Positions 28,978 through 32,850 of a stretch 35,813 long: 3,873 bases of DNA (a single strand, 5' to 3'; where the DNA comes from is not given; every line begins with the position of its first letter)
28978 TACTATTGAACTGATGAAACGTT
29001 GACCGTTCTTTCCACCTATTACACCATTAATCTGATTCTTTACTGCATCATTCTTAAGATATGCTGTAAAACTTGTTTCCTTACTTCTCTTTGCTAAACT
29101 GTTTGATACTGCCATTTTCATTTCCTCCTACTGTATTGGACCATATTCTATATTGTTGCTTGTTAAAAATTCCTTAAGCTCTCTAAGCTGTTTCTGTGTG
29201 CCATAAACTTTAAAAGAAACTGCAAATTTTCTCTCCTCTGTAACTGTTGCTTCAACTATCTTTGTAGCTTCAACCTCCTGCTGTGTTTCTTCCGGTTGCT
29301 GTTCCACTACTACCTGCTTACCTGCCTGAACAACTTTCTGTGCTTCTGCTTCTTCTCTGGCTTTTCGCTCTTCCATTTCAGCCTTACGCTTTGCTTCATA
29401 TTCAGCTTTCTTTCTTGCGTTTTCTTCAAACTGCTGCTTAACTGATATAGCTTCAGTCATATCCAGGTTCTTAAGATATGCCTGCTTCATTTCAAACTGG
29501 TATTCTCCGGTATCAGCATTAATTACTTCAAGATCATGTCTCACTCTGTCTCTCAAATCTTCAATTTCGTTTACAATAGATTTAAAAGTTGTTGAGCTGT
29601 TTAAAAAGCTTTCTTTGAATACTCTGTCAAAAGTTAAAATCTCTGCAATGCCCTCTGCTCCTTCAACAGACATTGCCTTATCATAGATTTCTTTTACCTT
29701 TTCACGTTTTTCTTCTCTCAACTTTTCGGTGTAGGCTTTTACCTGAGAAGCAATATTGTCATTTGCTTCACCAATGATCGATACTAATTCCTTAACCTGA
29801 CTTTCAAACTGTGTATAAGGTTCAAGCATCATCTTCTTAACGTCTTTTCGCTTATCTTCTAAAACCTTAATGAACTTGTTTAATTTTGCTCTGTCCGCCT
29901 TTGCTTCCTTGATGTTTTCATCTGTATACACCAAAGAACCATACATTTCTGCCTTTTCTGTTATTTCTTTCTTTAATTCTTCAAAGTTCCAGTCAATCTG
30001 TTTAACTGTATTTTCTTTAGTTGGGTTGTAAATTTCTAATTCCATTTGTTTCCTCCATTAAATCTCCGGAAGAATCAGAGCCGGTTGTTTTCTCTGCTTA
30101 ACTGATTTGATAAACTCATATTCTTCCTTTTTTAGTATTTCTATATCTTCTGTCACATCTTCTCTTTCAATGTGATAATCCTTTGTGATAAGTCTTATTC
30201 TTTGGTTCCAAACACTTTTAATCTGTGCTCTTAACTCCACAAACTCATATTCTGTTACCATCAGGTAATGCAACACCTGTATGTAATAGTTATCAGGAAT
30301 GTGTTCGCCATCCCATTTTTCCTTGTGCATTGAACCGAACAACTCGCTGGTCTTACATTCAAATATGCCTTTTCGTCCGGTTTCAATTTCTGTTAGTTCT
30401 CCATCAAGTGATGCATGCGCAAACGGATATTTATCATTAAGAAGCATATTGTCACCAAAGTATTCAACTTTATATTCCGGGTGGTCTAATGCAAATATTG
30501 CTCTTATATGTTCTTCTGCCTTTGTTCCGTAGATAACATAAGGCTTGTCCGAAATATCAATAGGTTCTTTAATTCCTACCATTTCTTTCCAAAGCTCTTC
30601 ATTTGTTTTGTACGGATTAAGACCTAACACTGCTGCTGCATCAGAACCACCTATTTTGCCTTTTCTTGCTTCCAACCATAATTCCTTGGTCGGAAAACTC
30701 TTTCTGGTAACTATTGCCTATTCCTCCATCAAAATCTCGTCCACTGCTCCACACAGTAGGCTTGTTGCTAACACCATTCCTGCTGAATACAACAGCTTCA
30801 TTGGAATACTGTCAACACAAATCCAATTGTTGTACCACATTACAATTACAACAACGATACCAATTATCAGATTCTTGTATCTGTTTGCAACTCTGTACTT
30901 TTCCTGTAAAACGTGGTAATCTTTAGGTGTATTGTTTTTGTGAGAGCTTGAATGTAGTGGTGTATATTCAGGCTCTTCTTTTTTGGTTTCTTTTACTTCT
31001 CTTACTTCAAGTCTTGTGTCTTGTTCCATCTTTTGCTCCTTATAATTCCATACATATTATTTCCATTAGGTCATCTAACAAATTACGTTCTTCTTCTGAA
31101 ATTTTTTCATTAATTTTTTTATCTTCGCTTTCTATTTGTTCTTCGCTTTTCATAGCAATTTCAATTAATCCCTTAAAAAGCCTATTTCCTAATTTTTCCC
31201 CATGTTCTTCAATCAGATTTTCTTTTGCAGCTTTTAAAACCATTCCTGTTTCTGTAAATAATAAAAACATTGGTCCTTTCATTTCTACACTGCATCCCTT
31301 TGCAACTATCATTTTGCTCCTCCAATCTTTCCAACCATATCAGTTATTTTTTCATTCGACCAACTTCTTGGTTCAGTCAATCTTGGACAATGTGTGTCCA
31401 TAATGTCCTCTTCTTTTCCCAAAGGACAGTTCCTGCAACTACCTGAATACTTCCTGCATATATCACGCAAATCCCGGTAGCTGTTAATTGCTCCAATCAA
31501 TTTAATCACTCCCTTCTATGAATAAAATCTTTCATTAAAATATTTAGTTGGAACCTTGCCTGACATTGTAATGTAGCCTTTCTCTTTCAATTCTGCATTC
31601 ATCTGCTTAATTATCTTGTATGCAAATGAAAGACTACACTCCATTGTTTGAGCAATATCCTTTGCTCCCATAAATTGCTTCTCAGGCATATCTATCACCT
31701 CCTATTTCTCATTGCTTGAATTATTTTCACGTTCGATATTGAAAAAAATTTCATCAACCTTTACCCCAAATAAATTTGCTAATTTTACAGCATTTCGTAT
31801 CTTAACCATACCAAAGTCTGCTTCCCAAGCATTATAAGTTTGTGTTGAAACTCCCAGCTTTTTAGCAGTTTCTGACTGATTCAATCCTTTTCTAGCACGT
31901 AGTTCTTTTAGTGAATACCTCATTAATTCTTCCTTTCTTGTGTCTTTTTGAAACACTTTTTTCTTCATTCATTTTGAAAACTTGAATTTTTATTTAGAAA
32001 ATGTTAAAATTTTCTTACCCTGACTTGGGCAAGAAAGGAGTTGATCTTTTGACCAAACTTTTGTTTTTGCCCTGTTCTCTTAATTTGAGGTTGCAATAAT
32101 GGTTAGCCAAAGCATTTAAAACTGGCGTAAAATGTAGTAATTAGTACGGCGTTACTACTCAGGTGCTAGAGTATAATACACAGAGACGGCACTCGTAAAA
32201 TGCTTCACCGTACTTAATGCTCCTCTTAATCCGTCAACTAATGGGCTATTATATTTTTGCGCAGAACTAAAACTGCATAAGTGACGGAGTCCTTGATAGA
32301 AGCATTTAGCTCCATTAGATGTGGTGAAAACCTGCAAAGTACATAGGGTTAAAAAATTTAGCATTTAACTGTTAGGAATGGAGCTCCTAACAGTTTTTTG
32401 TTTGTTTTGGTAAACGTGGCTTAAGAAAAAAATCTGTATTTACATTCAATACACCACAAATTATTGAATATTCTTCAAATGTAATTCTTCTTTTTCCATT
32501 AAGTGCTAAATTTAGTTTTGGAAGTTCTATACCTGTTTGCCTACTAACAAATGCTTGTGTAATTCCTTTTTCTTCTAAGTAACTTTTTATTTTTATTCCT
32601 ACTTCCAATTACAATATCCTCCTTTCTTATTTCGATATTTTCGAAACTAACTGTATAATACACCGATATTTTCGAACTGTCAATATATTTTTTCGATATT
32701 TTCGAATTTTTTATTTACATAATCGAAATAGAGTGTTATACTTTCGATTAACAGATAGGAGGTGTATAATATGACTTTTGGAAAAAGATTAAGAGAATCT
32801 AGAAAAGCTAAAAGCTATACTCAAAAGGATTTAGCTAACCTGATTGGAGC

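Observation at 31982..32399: Promoter-to-terminator bracketed, ORF-free, highly self-complementary element on the lysogeny strand inside the early lytic leader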

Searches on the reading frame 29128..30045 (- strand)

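Call 52: search_protein_families(library=pfam, proteins=[window:29128-30045:-], max_evalue=0.001)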
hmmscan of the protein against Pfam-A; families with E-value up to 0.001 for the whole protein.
window:29128-30045:- (305 aa): 1 family
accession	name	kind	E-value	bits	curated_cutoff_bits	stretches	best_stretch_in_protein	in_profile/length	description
PF07083.16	DUF1351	-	1e-31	110.8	27.8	1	14-199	8-194/210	Protein of unknown function (DUF1351)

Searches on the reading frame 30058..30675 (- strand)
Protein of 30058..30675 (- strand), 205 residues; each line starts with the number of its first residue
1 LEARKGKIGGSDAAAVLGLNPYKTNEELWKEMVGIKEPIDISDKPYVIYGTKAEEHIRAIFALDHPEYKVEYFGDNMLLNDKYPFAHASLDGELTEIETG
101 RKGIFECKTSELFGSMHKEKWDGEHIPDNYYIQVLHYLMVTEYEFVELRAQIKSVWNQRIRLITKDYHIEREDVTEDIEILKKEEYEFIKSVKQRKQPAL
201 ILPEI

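Call 52: search_protein_families(library=pfam, proteins=[window:30058-30675:-], max_evalue=0.001)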
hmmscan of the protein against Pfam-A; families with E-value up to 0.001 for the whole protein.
window:30058-30675:- (205 aa): 1 family
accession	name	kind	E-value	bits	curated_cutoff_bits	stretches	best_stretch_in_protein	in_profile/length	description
PF09588.16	YqaJ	-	9.6e-29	101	22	1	2-144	4-150/150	YqaJ-like viral recombinase domain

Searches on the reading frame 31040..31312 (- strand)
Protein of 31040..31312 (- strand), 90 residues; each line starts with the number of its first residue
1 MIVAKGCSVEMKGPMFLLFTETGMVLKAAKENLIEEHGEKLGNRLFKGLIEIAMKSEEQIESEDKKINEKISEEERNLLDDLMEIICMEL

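Call 52: search_protein_families(library=pfam, proteins=[window:31040-31312:-], max_evalue=0.001)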
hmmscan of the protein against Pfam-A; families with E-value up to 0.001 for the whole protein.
window:31040-31312:- (90 aa): 1 family
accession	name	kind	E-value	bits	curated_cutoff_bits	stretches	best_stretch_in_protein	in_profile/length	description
PF11490.13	DNA_pol3_a_NII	-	0.0008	19.7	26.3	1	5-78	22-96/117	DNA polymerase III polC-type N-terminus II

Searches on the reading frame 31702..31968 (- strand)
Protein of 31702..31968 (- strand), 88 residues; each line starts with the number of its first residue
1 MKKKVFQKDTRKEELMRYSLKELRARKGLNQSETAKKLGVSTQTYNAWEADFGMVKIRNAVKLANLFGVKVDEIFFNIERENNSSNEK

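Call 52: search_protein_families(library=pfam, proteins=[window:31702-31968:-], max_evalue=0.001)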
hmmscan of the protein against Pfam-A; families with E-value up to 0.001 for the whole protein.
window:31702-31968:- (88 aa): 4 families
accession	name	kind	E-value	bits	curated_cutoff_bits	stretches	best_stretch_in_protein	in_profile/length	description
PF01381.28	HTH_3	-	8.1e-15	55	23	1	20-74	1-55/55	Helix-turn-helix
PF12844.13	HTH_19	-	2e-08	34.4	30.2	1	20-74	4-58/64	Helix-turn-helix domain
PF13560.12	HTH_31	-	1.7e-07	31.9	27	1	20-73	6-60/64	Helix-turn-helix domain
PF13384.12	HTH_23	-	0.00017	21.8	24.6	1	15-48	5-37/50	Homeodomain-like domain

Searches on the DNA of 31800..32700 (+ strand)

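Call 4: search_rna_families(source=window, start=31800, end=32700, threshold=evalue, max_evalue=10, show_alignments=3)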
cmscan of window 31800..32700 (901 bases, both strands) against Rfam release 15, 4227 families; matches with E-value up to 10: 5.
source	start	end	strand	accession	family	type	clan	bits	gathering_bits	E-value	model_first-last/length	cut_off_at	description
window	32230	32399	+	RF02986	FuFi-1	Gene; sRNA;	-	139.3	59.6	2.4e-32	1-175/175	no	FuFi-1 RNA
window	32629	32647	+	RF01332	CRISPR-DR19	Gene; CRISPR;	-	18.7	40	2.5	1-37/37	no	CRISPR RNA direct repeat element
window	31972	32070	+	RF01480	rli52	Cis-reg;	-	18.6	70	6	1-95/95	no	Listeria sRNA rli52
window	32369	32443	+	RF02877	NmsRb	Gene; sRNA;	-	17.5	52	5.7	1-91/91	no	Neisseria metabolic switch regulator b (RcoF1/NgncR163)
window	32602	32630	-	RF01360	CRISPR-DR47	Gene; CRISPR;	-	16.5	39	4.5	1-37/37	no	CRISPR RNA direct repeat element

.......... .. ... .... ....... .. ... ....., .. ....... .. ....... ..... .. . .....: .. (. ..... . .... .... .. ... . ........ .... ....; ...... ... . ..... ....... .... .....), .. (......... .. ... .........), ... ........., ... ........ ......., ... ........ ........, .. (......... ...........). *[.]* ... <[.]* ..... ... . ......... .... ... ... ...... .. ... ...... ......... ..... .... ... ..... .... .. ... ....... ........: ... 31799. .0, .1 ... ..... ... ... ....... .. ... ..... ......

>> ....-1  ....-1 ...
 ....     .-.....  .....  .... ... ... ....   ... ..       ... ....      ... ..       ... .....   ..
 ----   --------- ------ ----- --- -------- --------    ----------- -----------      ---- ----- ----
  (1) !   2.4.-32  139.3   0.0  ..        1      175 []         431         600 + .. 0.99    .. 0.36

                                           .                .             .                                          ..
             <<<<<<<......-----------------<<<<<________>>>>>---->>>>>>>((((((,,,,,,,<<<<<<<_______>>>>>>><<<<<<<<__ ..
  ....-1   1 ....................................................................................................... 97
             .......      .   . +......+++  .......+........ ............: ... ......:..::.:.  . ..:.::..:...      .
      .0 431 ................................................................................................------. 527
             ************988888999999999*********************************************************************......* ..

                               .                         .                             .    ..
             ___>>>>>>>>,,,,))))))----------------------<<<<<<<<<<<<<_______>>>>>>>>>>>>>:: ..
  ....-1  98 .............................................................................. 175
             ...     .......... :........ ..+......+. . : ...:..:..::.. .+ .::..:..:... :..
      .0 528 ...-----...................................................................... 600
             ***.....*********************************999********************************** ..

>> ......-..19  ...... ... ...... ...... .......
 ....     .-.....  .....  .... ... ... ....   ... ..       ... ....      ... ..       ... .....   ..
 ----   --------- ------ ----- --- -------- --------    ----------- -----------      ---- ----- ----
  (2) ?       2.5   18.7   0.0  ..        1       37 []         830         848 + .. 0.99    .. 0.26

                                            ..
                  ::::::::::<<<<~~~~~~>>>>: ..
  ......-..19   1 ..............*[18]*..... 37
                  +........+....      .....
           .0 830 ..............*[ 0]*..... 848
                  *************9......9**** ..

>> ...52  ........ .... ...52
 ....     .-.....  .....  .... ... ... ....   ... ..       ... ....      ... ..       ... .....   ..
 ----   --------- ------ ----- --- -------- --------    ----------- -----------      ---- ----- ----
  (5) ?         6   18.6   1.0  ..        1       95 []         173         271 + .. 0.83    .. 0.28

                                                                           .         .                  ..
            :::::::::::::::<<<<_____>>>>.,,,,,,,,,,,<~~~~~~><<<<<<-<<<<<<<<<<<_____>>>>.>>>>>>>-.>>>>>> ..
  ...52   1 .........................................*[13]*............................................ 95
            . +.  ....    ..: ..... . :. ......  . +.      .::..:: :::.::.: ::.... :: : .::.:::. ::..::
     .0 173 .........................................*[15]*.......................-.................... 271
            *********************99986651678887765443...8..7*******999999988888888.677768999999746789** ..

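Call 8: search_dna_similar(query=window:31900-32700:+, collection=phages, mode=distant, max_rows=40)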
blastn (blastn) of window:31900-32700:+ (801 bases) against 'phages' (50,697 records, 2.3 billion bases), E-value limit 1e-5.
Records with a match: 1; places in all: 1; records where one place covers at least 80% of the query: 0.
Best place of each record, by identity: 60-80% 1.
By first word of the organism name: Ruminococcus 1.
By host as written in the record: Mediterraneibacter gnavus (Ruminococcus gnavus) DB_YZ_1 1.
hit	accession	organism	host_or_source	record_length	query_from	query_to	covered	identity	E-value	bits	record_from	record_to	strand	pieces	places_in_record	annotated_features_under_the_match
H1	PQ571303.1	Ruminococcus phage RG-TP1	Mediterraneibacter gnavus (Ruminococcus ...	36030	534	801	33%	67.8%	7e-8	65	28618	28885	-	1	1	transcriptional regulator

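Call 51: get_annotated_region(hit=H1, flank=3500)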
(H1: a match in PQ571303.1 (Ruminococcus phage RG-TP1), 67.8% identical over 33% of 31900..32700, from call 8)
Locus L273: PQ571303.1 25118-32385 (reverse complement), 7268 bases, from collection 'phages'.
description: Ruminococcus phage RG-TP1, complete genome.
organism: Ruminococcus phage RG-TP1 (NCBI taxid 3385251)
taxonomy: Viruses
host: Mediterraneibacter gnavus (Ruminococcus gnavus) DB_YZ_1; source: antibiotic induction; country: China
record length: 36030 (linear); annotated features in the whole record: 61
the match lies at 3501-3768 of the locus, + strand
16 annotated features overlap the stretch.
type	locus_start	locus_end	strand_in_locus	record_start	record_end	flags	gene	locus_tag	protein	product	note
CDS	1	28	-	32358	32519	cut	-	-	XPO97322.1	hypothetical protein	RG-TP1_gp57; RG-TP1_gp57; None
CDS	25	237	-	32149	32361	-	-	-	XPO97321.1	hypothetical protein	RG-TP1_gp56; RG-TP1_gp56; None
CDS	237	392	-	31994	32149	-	-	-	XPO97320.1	hypothetical protein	RG-TP1_gp55; RG-TP1_gp55; None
CDS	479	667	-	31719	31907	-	-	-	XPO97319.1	hypothetical protein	RG-TP1_gp54; RG-TP1_gp54; None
CDS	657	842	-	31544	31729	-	-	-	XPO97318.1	hypothetical protein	RG-TP1_gp53; RG-TP1_gp53; None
CDS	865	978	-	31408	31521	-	-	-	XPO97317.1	hypothetical protein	RG-TP1_gp52; RG-TP1_gp52; None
CDS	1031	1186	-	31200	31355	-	-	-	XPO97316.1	hypothetical protein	RG-TP1_gp51; RG-TP1_gp51; None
CDS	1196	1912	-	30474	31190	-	-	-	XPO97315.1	anti-repressor Ant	RG-TP1_gp50; RG-TP1_gp50; Annot2=(hmm profile search-phrog [Rank2]) phrog_9438 anti-repressor;Annot3=(structure ...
CDS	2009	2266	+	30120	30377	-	-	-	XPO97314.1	3-hydroxyacyl-CoA dehydrogenase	RG-TP1_gp49; RG-TP1_gp49; Annot2=(structure alignment-afuniprot50) AF-G4D5K3-F1-model_v4 Family 39 glycosyl transferase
CDS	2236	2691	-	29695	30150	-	-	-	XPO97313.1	hypothetical protein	RG-TP1_gp48; RG-TP1_gp48; None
CDS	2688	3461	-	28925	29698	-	-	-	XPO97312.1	Rha-like transcriptional regulator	RG-TP1_gp47; RG-TP1_gp47; Annot2=(structure alignment-afuniprot50) AF-A0A161X8Z8-F1-model_v4 Phage regulatory protein ...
CDS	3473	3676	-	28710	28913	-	-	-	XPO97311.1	transcriptional regulator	RG-TP1_gp46; RG-TP1_gp46; Annot2=(structure alignment-afuniprot50) AF-A0A6N2R3S2-F1-model_v4 Helix-turn-helix domain ...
CDS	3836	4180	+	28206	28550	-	-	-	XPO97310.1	transcriptional regulator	RG-TP1_gp45; RG-TP1_gp45; Annot2=(structure alignment-afuniprot50) AF-A0A1G3KVD6-F1-model_v4 HTH cro/C1-type ...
CDS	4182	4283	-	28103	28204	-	-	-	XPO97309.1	hypothetical protein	RG-TP1_gp44; RG-TP1_gp44; None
CDS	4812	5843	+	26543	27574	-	-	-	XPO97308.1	hypothetical protein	RG-TP1_gp43; RG-TP1_gp43; None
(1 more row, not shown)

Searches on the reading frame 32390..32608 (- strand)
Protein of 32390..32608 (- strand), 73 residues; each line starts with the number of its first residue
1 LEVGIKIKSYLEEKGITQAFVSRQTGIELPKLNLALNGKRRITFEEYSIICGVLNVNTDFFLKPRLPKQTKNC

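Call 25: search_protein_families(library=pfam, alignment_id=A1, max_evalue=0.01)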
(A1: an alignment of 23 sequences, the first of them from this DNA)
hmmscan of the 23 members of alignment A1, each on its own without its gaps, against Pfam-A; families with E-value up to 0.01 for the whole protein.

A. member 1, seq(73 aa): 2 families
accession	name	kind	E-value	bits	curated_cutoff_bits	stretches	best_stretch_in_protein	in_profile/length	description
PF13443.12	HTH_26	-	4.7e-07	30.4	22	1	6-57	1-53/63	Cro/C1-type HTH DNA-binding domain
PF01381.28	HTH_3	-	9.2e-06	26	23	1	7-61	1-55/55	Helix-turn-helix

B. families by the number of members that match (of 23 scanned): 15 families
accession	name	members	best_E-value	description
PF13443.12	HTH_26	12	5.2e-10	Cro/C1-type HTH DNA-binding domain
PF01381.28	HTH_3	10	2.9e-13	Helix-turn-helix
PF05339.17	DUF739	7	2.1e-29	Protein of unknown function (DUF739)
PF12844.13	HTH_19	4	6.8e-08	Helix-turn-helix domain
PF13560.12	HTH_31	3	1.9e-08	Helix-turn-helix domain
PF02954.25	HTH_8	2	8.7e-05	Bacterial regulatory protein, Fis family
PF08667.16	BetR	2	0.00031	BetR domain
PF07022.19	Phage_CI_repr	2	0.00033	Bacteriophage CI repressor helix-turn-helix domain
PF21694.2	DNA_pol3_delta_C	1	0.00086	DNA polymerase III delta subunit, C-terminal domain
PF20432.4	Xre-like-HTH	1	0.0016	Antitoxin Xre-like helix-turn-helix domain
PF15943.11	YdaS_toxin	1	0.0024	Bacterial toxin YdaS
PF20317.4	HTH_60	1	0.0044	Helix-turn-helix domain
PF06892.16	Phage_CP76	1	0.0082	Phage regulatory protein CII (CP76)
PF08279.18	HTH_11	1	0.0086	HTH domain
PF13384.12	HTH_23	1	0.0087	Homeodomain-like domain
